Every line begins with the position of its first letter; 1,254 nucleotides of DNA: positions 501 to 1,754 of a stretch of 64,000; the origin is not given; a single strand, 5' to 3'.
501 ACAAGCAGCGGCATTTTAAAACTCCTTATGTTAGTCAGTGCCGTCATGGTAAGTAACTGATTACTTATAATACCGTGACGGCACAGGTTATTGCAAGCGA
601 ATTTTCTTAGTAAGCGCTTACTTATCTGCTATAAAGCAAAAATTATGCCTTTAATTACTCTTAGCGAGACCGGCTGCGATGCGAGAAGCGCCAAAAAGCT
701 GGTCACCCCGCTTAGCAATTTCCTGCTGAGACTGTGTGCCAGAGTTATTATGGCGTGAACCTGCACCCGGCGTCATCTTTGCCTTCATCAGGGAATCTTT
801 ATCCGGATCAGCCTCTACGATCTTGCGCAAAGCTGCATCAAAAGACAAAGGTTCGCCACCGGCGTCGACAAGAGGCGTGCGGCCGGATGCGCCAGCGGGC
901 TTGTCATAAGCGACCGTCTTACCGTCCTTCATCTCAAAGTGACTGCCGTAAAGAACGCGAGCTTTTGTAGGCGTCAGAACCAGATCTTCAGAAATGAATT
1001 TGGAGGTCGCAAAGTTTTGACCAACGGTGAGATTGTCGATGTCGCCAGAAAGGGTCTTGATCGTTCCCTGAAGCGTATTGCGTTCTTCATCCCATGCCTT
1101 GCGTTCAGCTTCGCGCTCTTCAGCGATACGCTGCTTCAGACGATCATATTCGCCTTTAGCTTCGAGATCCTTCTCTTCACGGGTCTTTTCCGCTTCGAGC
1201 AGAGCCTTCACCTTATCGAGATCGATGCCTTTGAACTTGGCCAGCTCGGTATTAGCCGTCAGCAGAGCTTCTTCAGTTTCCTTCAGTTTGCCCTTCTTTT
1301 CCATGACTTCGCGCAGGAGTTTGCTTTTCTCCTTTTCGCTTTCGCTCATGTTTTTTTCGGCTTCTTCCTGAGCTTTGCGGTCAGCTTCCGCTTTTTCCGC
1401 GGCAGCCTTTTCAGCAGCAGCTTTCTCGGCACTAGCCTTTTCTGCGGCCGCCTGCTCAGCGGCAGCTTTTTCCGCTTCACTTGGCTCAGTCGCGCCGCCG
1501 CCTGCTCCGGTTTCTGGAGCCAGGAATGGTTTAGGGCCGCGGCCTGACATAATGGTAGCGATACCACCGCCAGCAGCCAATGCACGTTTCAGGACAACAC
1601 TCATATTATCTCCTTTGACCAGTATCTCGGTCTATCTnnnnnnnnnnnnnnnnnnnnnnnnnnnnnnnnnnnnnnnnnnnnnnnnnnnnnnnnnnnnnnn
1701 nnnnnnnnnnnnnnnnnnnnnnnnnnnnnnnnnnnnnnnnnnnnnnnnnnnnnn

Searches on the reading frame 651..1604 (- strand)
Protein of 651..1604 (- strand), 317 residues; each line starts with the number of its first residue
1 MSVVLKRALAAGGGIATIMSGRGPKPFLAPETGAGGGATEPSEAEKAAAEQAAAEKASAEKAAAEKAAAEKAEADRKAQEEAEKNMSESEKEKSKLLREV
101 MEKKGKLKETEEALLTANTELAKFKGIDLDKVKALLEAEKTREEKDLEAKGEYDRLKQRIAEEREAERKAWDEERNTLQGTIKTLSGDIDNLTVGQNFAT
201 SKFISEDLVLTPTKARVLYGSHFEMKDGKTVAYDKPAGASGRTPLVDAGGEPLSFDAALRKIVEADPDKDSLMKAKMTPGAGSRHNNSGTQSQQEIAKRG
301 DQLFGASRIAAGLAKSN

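Call 59: search_protein_families(library=pfam, proteins=[window:651-1604:-], max_evalue=0.001)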
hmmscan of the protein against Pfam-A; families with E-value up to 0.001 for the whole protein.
window:651-1604:- (317 aa): 1 family
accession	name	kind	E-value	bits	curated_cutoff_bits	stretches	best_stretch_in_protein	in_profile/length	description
PF20356.3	DUF6651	-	1.5e-13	51.8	27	1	190-286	14-107/113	Family of unknown function (DUF6651)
